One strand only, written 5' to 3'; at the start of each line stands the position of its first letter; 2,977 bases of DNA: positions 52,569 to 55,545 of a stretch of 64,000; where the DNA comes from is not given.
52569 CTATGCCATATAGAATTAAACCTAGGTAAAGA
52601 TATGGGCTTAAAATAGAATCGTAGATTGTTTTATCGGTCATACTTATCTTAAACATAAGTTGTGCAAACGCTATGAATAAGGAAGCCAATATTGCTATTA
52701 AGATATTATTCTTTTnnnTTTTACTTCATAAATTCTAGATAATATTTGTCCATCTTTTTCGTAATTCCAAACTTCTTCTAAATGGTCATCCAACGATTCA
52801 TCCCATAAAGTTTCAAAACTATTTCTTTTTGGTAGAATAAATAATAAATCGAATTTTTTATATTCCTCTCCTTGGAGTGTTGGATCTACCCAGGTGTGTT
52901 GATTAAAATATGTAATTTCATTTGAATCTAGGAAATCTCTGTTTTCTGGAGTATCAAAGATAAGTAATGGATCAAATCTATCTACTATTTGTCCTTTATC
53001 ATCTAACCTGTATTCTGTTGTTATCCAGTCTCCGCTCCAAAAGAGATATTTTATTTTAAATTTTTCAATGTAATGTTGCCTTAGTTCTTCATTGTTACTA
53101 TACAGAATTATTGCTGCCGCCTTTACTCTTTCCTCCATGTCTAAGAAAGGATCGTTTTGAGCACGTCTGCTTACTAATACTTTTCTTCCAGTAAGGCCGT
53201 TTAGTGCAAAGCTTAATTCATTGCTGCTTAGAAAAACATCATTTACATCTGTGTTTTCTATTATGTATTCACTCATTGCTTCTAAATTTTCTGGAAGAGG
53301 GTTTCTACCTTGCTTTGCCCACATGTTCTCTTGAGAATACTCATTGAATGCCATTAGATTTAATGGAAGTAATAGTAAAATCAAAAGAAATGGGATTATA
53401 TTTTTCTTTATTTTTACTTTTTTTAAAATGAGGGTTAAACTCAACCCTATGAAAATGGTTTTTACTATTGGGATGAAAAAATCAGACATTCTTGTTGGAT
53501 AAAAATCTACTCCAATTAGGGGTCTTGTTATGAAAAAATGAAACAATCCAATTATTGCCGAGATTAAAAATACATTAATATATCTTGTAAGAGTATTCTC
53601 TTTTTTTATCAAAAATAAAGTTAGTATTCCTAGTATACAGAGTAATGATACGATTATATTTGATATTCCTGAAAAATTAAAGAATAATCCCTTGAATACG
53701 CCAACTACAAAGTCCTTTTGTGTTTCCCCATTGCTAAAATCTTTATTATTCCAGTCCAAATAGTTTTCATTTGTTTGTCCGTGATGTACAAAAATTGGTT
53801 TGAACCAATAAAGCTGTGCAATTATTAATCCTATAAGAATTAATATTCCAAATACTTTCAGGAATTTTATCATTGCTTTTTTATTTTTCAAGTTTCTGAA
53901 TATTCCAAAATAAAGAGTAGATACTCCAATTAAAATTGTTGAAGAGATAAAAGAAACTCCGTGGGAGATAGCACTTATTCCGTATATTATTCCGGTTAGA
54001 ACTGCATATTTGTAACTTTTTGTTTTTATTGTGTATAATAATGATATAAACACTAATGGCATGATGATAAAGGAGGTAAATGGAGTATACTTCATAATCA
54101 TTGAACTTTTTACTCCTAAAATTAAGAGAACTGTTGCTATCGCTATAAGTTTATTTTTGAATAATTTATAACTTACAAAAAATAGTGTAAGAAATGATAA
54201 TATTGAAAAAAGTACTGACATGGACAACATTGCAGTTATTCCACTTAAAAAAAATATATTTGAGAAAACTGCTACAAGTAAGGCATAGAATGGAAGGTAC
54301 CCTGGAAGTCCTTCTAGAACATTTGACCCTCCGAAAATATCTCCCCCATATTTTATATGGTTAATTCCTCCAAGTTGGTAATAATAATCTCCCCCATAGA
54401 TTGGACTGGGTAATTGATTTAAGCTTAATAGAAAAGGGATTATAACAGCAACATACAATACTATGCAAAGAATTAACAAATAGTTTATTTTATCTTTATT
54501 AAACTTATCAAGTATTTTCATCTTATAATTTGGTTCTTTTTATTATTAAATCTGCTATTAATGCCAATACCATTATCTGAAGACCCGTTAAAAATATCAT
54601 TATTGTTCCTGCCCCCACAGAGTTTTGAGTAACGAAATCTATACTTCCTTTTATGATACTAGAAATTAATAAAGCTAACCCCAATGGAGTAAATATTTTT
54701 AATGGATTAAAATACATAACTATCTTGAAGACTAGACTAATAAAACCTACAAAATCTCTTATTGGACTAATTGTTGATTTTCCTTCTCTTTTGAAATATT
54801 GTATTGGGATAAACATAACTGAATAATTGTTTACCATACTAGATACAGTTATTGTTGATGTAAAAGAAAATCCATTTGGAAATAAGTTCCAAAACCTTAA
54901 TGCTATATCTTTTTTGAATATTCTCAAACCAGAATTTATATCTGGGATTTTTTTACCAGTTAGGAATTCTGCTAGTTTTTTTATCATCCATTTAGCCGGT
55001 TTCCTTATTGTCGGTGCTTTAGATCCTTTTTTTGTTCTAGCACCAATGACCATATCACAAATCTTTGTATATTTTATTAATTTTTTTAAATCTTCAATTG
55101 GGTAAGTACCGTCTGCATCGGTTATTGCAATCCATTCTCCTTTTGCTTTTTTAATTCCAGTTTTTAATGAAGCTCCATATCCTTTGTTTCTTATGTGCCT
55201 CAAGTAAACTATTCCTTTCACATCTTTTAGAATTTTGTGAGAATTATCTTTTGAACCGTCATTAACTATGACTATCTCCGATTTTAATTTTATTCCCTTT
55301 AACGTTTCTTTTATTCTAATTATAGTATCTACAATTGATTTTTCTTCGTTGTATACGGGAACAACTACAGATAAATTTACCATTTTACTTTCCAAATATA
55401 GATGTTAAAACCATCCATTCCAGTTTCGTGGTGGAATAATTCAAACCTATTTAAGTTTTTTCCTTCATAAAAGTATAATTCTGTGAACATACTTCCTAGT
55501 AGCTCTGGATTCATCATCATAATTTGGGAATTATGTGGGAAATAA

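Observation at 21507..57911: A ~36-kb glycan super-locus combines four bacterial-type activated-donor pathways next to aglB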

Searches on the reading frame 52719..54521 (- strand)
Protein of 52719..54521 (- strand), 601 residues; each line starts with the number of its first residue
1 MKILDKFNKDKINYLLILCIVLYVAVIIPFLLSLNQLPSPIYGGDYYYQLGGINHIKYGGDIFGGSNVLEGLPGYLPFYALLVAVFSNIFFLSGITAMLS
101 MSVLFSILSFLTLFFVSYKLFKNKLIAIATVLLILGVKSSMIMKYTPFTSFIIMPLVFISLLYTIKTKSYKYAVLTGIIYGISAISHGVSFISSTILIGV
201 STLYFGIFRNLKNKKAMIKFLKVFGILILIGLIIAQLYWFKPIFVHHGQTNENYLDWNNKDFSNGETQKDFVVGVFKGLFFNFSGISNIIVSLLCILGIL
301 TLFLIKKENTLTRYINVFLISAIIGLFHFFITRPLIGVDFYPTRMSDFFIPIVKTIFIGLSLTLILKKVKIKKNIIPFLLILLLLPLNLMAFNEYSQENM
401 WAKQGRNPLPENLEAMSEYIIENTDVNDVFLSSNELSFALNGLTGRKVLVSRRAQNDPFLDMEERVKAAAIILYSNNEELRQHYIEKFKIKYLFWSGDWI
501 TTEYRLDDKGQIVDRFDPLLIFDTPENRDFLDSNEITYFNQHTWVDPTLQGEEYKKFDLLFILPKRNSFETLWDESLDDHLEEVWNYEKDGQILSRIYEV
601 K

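Call 6: search_protein_families(library=pfam, proteins=[window:52719-54521:-], max_evalue=0.001)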
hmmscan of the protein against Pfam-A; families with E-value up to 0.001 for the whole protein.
window:52719-54521:- (601 aa): 0 families

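Call 15: search_protein_families(library=ncbifam, proteins=[window:52719-54521:-], max_evalue=0.001)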
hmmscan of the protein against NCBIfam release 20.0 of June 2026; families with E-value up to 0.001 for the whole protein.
window:52719-54521:- (601 aa): 0 families

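Call 30: search_solved_structures(query=window:52719-54521:-, max_evalue=10)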
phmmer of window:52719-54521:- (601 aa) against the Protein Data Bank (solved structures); distinct sequences matched with E-value up to 10: 0.

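Call 35: find_homologous_proteins(query=window:52719-54521:-, max_evalue=0.00001)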
Query window:52719-54521:- (601 aa): 96 proteins with E <= 0.00001 among 8000 candidates.
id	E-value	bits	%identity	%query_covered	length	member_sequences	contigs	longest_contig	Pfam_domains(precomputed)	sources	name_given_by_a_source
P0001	0.0e+0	1324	100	100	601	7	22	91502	-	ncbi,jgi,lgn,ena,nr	ncbi:hypothetical protein HOG16_00750 [Candidatus Woesearchaeota archaeon]|jgi:hypothetical protein|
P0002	0.0e+0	1161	85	100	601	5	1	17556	-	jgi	-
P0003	2.8e-217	741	54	100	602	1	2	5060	-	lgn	-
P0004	1.0e-214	733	54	100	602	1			-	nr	nr:hypothetical protein [Nanoarchaeum sp.]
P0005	2.5e-203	695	51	98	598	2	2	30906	-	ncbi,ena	-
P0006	1.1e-147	511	44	98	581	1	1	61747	PF20176.4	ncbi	-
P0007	4.5e-147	509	45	94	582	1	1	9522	-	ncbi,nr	ncbi:hypothetical protein HY837_02325 [archaeon]|nr:hypothetical protein [archaeon]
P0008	1.8e-146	507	42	98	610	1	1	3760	-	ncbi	-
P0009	9.7e-146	505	44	97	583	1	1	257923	-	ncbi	-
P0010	4.2e-145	503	44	97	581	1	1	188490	-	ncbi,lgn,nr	ncbi:hypothetical protein HZA97_03435 [Candidatus Woesearchaeota archaeon]|nr:hypothetical protein [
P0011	8.1e-145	502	43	98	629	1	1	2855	-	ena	-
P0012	6.0e-143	496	43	98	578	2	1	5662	PF20176.4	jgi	-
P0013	5.2e-140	486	41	98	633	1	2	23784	-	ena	-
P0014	9.4e-139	482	42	98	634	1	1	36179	-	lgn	-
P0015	2.8e-136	474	40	95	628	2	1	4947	-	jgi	-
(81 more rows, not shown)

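Call 47: predict_structure(alignment_id=A1)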
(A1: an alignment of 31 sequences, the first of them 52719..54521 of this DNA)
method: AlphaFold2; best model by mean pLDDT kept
length: 601 residues; sequences in the alignment: 31
mean_pLDDT: 93.0   pTM: 0.92
mean pLDDT of the five models: 93.0, 92.8, 92.4, 92.3, 92.2
residues with pLDDT >= 90: 483; 70-90: 109; 50-70: 8; < 50: 1
segments of 3 or more residues with pLDDT < 50: none
pLDDT, mean of each block of 10 residues (from residue 1): 59 90 90 94 93 97 92 92 98 96 94 96 95 83 91 98 97 98 96 98 97 96 98 96 91 87 94 96 91 97 91 97 97 90 95 97 89 82 90 90 94 97 98 96 97 88 95 96 97 95 86 88 97 96 90 94 84 92 97 96 91
secondary structure, 60 per line:
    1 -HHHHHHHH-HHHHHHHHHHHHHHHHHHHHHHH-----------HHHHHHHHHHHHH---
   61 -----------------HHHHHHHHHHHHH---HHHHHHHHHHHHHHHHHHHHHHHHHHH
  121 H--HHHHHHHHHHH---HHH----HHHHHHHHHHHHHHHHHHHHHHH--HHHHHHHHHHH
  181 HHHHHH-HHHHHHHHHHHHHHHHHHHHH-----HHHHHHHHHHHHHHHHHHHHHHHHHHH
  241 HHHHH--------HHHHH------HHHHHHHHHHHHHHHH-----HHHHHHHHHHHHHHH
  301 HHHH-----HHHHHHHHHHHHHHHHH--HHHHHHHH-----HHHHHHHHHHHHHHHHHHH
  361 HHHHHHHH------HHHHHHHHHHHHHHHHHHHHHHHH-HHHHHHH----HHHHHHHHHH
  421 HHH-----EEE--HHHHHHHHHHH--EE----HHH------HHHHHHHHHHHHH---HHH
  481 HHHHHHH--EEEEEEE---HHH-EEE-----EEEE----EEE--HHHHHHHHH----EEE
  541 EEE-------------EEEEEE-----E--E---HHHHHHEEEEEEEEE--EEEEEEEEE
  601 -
elements in order: H2-9 H11-33 H45-57 H78-90 H94-121 H124-134 H145-167 H170-186 H188-208 H214-245 H254-258 H265-280 H286-304 H310-326 H329-336 H342-368 H375-398 H400-406 H411-423 E429-431 H434-444 H462-474 H478-487 E490-496 E504-506 E512-515 E520-522 H525-533 E538-543 E557-562 H575-580 E581-589 E592-600

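Call 51: fold_search(model_id=the predicted structure, library=pdb)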
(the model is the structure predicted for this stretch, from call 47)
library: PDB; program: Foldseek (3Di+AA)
matches with E <= 10: 540; with E <= 0.001: 27
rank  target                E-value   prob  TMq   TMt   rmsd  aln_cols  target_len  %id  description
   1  9n9j_I                7.1e-11  1.00  0.48  0.43  13.4       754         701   12  Structure of a GRP94 folding intermediate engaged with a CCDC134- and FKBP11-bound secretory translocon (released 2025-11-19)
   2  7oci_F                2.9e-10  1.00  0.51  0.48  11.4       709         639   12  Cryo-EM structure of yeast Ost6p containing oligosaccharyltransferase complex (released 2022-02-16)
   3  6s7t_A                3.0e-10  1.00  0.52  0.45  12.4       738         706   13  Cryo-EM structure of human oligosaccharyltransferase complex OST-B (released 2019-12-18)
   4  8pn9_A                3.9e-10  1.00  0.50  0.47  13.6       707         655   14  Structure of human oligosaccharyltransferase OST-A complex bound to NGI-1 (released 2024-05-08)
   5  8b6l_I                5.5e-10  1.00  0.53  0.48  11.7       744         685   13  Subtomogram average of the human Sec61-TRAP-OSTA-translocon (released 2022-12-07)
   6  8age_A                7.2e-10  1.00  0.50  0.47  12.3       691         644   13  Structure of yeast oligosaccharylransferase complex with acceptor peptide bound (released 2022-12-07)
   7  8if8_C                9.4e-10  1.00  0.58  0.58   7.4       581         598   10  Arabinosyltransferase AftA (released 2023-05-31)
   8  8if8_B                1.0e-09  1.00  0.62  0.61   5.9       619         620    9  Arabinosyltransferase AftA (released 2023-05-31)
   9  6s7o_A                2.7e-09  1.00  0.51  0.47  13.4       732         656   13  Cryo-EM structure of human oligosaccharyltransferase complex OST-A (released 2019-12-18)
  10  5gmy_A                2.8e-09  1.00  0.45  0.35  15.4       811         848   12  Crystal structure of the Archaeoglobus fulgidus oligosaccharyltransferase (O29867_ARCFU) tethered with an acceptor pep (released 2017-02-01)
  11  6c26_A                4.3e-09  1.00  0.48  0.45  14.3       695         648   14  The Cryo-EM structure of a eukaryotic oligosaccharyl transferase complex (released 2018-01-31)
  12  6gxc_A                4.7e-09  1.00  0.51  0.44  11.3       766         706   12  Bacterial oligosaccharyltransferase PglB in complex with an inhibitory peptide and a reactive lipid-linked oligosaccha (released 2018-11-14)
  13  8agb_A                5.9e-09  1.00  0.51  0.48  13.3       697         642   13  Structure of yeast oligosaccharylransferase complex with lipid-linked oligosaccharide bound (released 2022-12-07)
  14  3waj                  7.6e-09  1.00  0.45  0.35  14.8       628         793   12  Crystal structure of the Archaeoglobus fulgidus oligosaccharyltransferase (O29867_ARCFU) complex with Zn and sulfate (released 2013-10-30)
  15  5ogl_A                8.3e-09  1.00  0.51  0.45  11.4       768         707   12  Structure of bacterial oligosaccharyltransferase PglB in complex with an acceptor peptide and an lipid-linked oligosac (released 2017-10-25)
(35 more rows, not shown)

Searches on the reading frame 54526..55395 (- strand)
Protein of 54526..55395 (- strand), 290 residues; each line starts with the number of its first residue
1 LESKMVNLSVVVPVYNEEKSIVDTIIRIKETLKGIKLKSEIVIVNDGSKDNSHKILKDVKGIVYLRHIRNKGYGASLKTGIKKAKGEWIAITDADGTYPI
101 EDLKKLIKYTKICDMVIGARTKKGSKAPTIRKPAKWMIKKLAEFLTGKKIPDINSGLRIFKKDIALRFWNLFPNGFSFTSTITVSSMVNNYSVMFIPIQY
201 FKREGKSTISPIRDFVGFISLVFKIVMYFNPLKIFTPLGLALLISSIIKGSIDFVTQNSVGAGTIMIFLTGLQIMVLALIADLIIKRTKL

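Call 6: search_protein_families(library=pfam, proteins=[window:54526-55395:-], max_evalue=0.001)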
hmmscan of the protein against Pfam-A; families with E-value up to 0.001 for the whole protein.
window:54526-55395:- (290 aa): 2 families
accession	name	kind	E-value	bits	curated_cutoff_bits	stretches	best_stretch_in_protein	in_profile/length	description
PF00535.33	Glycos_transf_2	-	7.8e-32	111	23.3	1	9-165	1-164/168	Glycosyl transferase family 2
PF10111.15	Glyco_tranf_2_2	-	2.9e-09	37.2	27.3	1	9-115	1-111/276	Glycosyltransferase like family 2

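Call 15: search_protein_families(library=ncbifam, proteins=[window:54526-55395:-], max_evalue=0.001)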
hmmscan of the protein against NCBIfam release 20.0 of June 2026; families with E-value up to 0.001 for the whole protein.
window:54526-55395:- (290 aa): 18 families
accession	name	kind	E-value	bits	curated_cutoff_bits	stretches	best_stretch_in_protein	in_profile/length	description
TIGR04182.1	glyco_TIGR04182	equivalog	2.5e-30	105.9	325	1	8-286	2-284/293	S-layer glycoprotein N-glycosyltransferase AglJ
NF041391.1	DPhHxTase_Halo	equivalog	2.1e-22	79.1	375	1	14-214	3-197/213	dolichyl-phosphate hexose transferase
NF007986.1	PRK10714.1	equivalog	1.5e-21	76.7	529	1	4-248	4-241/316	undecaprenyl-phosphate 4-deoxy-4-formamido-L-arabinose transferase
NF058614.1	PPMAGASynPpgS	equivalog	2.2e-20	73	370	1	10-199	4-195/226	polyprenyl-phospho-N-acetylgalactosaminyl synthase PpgS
NF047588.1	GlcsyltransPgfSStrep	equivalog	1.5e-16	60.5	500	1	7-173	2-177/308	glycosyltransferase PgfS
NF007482.0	PRK10073.1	equivalog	1.3e-13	50.7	423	1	1-101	1-101/334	glycosyltransferase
TIGR03937.1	PgaC_IcaA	equivalog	3.2e-13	49.4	422.3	1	4-97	43-137/407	poly-beta-1,6-N-acetyl-D-glucosamine synthase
TIGR04283.1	glyco_like_mftF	equivalog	1.9e-12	47.3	182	1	8-108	1-95/221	TIGR04283 family arsenosugar biosynthesis glycosyltransferase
NF041875.1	EPS_EpsD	equivalog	2.1e-10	40.6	370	1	8-98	1-92/325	exopolysaccharide biosynthesis glycosyltransferase EpsD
TIGR03965.1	mycofact_glyco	equivalog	1.9e-09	36.9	280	1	5-96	73-165/467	mycofactocin biosynthesis glycosyltransferase MftF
NF047683.1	TeichurnBiosyTuaG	equivalog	3.2e-09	36.8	400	1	2-111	2-112/252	teichuronic acid biosynthesis protein TuaG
NF038302.1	EPS_HpsE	equivalog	5.1e-09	35.5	300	1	6-97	1-98/307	hormogonium polysaccharide biosynthesis glycosyltransferase HpsE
TIGR03111.1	glyc2_xrt_Gpos1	hypoth_equivalog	7.7e-09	34.8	363.95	1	4-108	47-154/439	TIGR03111 family XrtG-associated glycosyltransferase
NF008558.0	PRK11498.1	equivalog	2.6e-07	28.9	992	1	7-95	274-362/872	UDP-forming cellulose synthase catalytic subunit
NF010496.0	PRK13915.1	equivalog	3.3e-07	29.7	262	1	5-95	30-126/307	glucosyl-3-phosphoglycerate synthase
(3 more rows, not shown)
